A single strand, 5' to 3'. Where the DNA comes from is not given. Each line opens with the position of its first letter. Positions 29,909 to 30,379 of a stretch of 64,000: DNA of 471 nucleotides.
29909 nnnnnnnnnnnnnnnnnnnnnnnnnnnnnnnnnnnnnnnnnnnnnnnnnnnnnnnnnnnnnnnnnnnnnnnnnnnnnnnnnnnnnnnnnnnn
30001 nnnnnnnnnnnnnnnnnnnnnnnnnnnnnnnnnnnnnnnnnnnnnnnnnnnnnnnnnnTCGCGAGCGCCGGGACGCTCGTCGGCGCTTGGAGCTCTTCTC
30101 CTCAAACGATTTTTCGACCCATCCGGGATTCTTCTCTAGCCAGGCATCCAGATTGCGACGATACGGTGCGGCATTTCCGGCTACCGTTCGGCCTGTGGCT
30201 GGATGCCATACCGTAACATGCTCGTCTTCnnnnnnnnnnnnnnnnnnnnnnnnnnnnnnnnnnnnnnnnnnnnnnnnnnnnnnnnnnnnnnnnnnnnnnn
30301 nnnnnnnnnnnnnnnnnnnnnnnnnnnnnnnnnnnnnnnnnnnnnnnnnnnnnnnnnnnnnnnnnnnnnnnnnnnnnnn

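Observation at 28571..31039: Protein with a duplicated, Trp-framed ~35-aa motif (W-x-P-x-TG-[RK]-T-x-x-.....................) of unknown family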

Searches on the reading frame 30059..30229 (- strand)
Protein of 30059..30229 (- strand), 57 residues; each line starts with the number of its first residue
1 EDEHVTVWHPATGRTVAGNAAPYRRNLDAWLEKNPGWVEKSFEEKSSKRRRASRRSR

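Call 37: find_homologous_proteins(query=A4, max_evalue=10)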
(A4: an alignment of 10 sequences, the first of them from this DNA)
Query A4 (10 sequences): 84 candidates shared short words with the query, none scored E <= 10.

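Call 46: search_protein_representatives(alignment_id=A4)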
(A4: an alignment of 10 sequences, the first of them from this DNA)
Query: 10 sequences, 58 profile positions. Proteins with E-value up to 0.001 (for the whole library): 583; up to 1e-10: 206; up to 1e-30: 26. The best 150 are listed.
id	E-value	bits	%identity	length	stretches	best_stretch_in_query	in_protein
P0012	5.8e-61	218.5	-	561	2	1-57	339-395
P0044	2.1e-59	213.6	-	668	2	2-58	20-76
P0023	1.4e-58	210.9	-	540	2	2-58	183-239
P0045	1.6e-58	210.7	-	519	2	2-58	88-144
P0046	2.4e-58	210.1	-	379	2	2-58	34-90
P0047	2.9e-58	209.9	-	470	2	2-58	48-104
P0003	3.8e-58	209.5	-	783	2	1-58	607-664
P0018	6.3e-58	208.8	-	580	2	2-57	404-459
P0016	7.6e-58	208.5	-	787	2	2-57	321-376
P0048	1.0e-57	208.1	-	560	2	1-57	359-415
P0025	2.8e-57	206.7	-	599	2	2-58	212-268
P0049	3.1e-57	206.6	-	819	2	2-58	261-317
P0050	6.7e-57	205.5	-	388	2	2-58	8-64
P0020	1.3e-56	204.6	-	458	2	2-58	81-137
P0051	2.0e-56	204.0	-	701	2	2-58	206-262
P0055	4.2e-55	199.8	-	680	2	1-57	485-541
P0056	1.5e-54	198.0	-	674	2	3-58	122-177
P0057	9.7e-53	192.2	-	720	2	2-58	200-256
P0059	7.9e-39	147.6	-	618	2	2-57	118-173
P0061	2.8e-29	117.1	-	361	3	3-56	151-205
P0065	1.5e-25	105.1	-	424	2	2-47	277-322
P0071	5.9e-23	96.8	-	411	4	3-37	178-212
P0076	2.9e-19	85.0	-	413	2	4-50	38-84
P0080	5.3e-18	80.9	-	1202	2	3-40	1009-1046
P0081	1.5e-17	79.5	-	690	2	5-44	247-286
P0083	2.4e-17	78.9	-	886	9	2-19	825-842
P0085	5.2e-17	77.8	-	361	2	4-37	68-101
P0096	3.0e-16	75.3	-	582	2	4-40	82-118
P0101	3.6e-16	75.1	-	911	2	4-37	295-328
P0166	2.8e-13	65.8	-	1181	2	2-37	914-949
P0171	5.0e-13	65.0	-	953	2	3-56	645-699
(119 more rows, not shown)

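Call 47: list_cluster_members(proteins=[P0059, P0061, P0065, P0071, P0076, P0080, P0081, P0083, P0096, P0101])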
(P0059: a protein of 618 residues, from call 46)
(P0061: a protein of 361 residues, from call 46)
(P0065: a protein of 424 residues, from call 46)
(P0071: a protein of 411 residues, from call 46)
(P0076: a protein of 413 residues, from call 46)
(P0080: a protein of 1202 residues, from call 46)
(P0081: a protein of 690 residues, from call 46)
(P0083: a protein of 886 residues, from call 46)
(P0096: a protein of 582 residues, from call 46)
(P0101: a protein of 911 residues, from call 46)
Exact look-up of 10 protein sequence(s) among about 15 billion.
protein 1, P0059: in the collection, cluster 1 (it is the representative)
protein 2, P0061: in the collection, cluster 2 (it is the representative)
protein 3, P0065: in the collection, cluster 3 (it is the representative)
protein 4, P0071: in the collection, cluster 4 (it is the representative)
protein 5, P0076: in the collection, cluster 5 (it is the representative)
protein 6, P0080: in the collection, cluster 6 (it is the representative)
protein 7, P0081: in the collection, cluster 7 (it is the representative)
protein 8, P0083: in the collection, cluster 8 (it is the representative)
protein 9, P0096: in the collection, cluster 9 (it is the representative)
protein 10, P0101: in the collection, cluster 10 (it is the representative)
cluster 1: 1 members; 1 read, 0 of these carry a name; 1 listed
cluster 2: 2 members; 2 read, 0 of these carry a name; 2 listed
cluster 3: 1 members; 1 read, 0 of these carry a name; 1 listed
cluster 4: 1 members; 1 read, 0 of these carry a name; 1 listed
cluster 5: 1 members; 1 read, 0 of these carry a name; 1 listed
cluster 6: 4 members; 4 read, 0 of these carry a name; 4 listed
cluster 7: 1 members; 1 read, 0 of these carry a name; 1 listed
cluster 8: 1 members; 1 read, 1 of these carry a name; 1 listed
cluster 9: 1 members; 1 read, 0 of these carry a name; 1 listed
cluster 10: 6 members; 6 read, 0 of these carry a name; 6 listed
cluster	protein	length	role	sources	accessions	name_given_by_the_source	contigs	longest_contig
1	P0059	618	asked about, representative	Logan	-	-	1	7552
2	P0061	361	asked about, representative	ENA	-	-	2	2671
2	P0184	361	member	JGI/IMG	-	-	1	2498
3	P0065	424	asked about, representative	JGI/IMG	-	-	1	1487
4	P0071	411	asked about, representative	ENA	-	-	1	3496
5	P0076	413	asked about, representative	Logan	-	-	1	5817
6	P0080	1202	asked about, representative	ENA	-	-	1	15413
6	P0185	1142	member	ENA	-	-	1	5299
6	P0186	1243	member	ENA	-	-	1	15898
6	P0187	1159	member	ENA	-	-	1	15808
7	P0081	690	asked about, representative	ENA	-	-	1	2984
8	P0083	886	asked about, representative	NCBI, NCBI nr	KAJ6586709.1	quinon protein alcohol dehydrogenase-like superfamily [Mycena sp. CBHHK59/15]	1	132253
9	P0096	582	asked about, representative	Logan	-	-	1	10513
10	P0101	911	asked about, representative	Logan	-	-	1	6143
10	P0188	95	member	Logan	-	-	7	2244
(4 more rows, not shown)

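Call 50: search_protein_families(library=pfam, proteins=[P0059, P0061, P0071, P0076, P0080, P0081, P0085, P0096, P0166, P0171], max_evalue=0.01)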
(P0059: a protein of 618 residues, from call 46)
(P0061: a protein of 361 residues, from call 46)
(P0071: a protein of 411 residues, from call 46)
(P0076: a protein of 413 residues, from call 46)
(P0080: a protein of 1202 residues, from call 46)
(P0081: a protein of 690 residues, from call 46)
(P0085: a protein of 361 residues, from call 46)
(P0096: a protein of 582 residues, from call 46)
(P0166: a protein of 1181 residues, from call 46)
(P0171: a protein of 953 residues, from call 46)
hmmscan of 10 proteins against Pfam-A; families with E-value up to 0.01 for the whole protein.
P0059 (618 aa): 1 family
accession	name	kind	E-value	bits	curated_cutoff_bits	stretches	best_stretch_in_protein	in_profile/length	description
PF07533.21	BRK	-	1.5e-16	60.2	23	2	119-155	4-40/44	BRK domain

P0061 (361 aa): 2 families
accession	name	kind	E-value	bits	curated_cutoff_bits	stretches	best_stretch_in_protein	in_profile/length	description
PF07533.21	BRK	-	8e-28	96.3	23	3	151-188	4-41/44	BRK domain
PF10929.13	DUF2811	-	0.0082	16.9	26.6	0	171-188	9-26/57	Protein of unknown function (DUF2811)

P0071 (411 aa): 1 family
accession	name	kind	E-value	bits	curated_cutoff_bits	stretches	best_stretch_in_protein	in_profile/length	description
PF07533.21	BRK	-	3.9e-34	116.5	23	4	121-156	6-41/44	BRK domain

P0076 (413 aa): 1 family
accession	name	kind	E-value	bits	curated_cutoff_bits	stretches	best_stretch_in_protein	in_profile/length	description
PF07533.21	BRK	-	1.1e-16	60.7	23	2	97-130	5-38/44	BRK domain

P0080 (1202 aa): 2 families
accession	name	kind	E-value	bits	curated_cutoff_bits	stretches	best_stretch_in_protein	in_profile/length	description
PF07533.21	BRK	-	4.8e-20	71.4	23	2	950-991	2-43/44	BRK domain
PF00385.30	Chromo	-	0.00072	19.9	25.1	1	748-776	18-44/53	Chromo (CHRromatin Organisation MOdifier) domain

P0081 (690 aa): 3 families
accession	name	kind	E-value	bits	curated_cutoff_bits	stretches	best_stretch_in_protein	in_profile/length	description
PF04564.21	U-box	-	3.4e-15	56.4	21.4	1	12-79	2-71/73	U-box domain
PF07533.21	BRK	-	2.3e-12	46.8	23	2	191-228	5-42/44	BRK domain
PF11789.14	zf-Nse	-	0.0079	16.4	27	0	9-46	6-44/57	Zinc-finger of the MIZ type in Nse subunit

P0085 (361 aa): 1 family
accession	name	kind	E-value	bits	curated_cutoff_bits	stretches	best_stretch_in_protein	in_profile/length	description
PF07533.21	BRK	-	1.2e-18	66.9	23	2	67-101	4-38/44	BRK domain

P0096 (582 aa): 1 family
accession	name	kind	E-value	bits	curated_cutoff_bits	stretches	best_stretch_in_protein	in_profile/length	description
PF07533.21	BRK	-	1.4e-14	54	23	2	142-181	2-41/44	BRK domain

P0166 (1181 aa): 1 family
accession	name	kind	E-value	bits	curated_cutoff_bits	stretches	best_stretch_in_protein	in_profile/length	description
PF07533.21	BRK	-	8.3e-12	45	23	2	914-953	3-42/44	BRK domain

P0171 (953 aa): 1 family
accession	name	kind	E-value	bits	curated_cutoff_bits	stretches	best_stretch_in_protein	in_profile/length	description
PF07533.21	BRK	-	1.1e-07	31.8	23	0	646-679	5-38/44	BRK domain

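Call 51: find_homologous_proteins(query=P0076, max_evalue=0.001)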
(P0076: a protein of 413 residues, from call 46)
Query P0076 (413 aa): 81 proteins with E <= 0.001 among 8000 candidates.
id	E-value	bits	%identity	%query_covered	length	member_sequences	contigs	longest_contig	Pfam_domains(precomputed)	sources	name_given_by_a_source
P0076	2.0e-279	945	100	100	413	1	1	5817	PF07533.22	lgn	-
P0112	1.3e-82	297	45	87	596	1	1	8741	PF07533.22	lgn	-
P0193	1.2e-77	280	53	66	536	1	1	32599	PF07533.22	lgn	-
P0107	1.9e-77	279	44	93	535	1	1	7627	PF07533.22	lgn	-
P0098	8.8e-52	195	51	52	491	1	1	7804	PF07533.22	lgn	-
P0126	5.5e-47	179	37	83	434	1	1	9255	PF07533.22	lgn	-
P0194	2.7e-44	170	71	26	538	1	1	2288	PF07533.22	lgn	-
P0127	9.9e-44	168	70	25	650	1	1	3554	PF07533.22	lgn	-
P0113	1.9e-43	167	59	32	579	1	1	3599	PF07533.22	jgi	jgi:BRK domain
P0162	8.2e-43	165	62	31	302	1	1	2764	PF07533.22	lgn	-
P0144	2.3e-42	164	64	28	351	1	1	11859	PF07533.22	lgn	-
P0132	2.4e-41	161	68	27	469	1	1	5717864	PF07533.22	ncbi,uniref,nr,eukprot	ncbi:hypothetical protein FVE85_6872 [Porphyridium purpureum]|uniref:BRK domain-containing protein n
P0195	3.4e-41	160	38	85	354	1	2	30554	PF07533.22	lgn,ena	-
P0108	2.7e-39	154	68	25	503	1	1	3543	PF07533.22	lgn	-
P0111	2.8e-39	154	58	29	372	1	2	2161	PF07533.22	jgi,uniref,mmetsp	uniref:BRK domain-containing protein n=1 Tax=Timspurckia oligopyrenoides TaxID=708627 RepID=A0A7S0ZK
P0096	8.5e-39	152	55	34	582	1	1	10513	PF07533.22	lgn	-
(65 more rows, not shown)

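Call 67: list_cluster_members(proteins=[P0044, P0045, P0047, P0048, P0049, P0051, P0055, P0056, P0057, P0020])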
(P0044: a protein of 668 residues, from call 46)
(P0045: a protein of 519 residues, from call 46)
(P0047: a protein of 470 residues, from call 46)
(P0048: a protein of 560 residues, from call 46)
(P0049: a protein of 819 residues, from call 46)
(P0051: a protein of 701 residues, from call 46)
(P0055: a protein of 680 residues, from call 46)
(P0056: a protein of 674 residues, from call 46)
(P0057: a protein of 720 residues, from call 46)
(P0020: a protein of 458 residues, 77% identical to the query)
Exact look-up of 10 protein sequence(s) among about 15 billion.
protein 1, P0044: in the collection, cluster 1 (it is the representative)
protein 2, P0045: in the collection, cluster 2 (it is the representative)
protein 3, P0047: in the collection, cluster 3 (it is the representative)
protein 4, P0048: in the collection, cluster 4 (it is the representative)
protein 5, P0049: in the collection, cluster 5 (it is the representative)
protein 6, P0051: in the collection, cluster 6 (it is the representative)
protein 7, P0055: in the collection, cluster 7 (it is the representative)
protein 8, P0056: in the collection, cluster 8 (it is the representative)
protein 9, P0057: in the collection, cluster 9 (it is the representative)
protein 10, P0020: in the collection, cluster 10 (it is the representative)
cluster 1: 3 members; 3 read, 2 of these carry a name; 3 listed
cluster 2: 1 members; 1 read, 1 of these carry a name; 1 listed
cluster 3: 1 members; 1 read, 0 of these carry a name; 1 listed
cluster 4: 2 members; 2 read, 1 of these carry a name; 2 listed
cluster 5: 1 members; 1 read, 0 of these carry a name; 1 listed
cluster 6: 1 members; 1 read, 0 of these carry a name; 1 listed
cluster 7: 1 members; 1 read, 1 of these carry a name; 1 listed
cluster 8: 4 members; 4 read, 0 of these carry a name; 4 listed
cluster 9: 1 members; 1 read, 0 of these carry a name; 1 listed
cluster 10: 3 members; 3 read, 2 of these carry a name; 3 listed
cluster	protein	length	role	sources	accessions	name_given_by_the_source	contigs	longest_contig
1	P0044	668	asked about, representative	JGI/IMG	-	-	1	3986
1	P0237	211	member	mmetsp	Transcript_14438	Transcript_14438/g.24872 ORF Transcript_14438/g.24872 Transcript_14438/m.24872 ...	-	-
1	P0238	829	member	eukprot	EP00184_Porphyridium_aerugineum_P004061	CAMPEP_0184694048 /NCGR_PEP_ID=MMETSP0313-20130426/2113_1 /TAXON_ID=2792 ...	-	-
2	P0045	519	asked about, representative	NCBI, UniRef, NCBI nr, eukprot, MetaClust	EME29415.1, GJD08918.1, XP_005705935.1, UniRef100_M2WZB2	hypothetical protein Gasu2_31960 [Galdieria sulphuraria] | BRK domain-containing protein n=1 Tax=Galdieria sulphuraria TaxID=130081 ... | uncharacterized protein Gasu_32360 [Galdieria sulphuraria]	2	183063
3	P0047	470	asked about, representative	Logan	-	-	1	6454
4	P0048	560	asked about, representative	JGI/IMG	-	-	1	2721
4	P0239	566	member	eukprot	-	CAMPEP_0182445950 /NCGR_PEP_ID=MMETSP1172-20130603/3890_1 /TAXON_ID=708627 ...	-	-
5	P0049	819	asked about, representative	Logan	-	-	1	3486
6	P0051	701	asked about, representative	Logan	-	-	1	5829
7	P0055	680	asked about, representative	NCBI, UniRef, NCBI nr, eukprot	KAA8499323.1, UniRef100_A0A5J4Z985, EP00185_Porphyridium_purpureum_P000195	hypothetical protein FVE85_6908 [Porphyridium purpureum] | BRK domain-containing protein n=1 Tax=Porphyridium purpureum TaxID=35688 ... | POR7687..scf295_1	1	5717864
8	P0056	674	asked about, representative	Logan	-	-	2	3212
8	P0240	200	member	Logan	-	-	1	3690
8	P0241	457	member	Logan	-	-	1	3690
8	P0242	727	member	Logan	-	-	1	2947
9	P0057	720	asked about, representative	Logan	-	-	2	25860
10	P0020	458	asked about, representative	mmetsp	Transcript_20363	Transcript_20363/g.49888 ORF Transcript_20363/g.49888 Transcript_20363/m.49888 ...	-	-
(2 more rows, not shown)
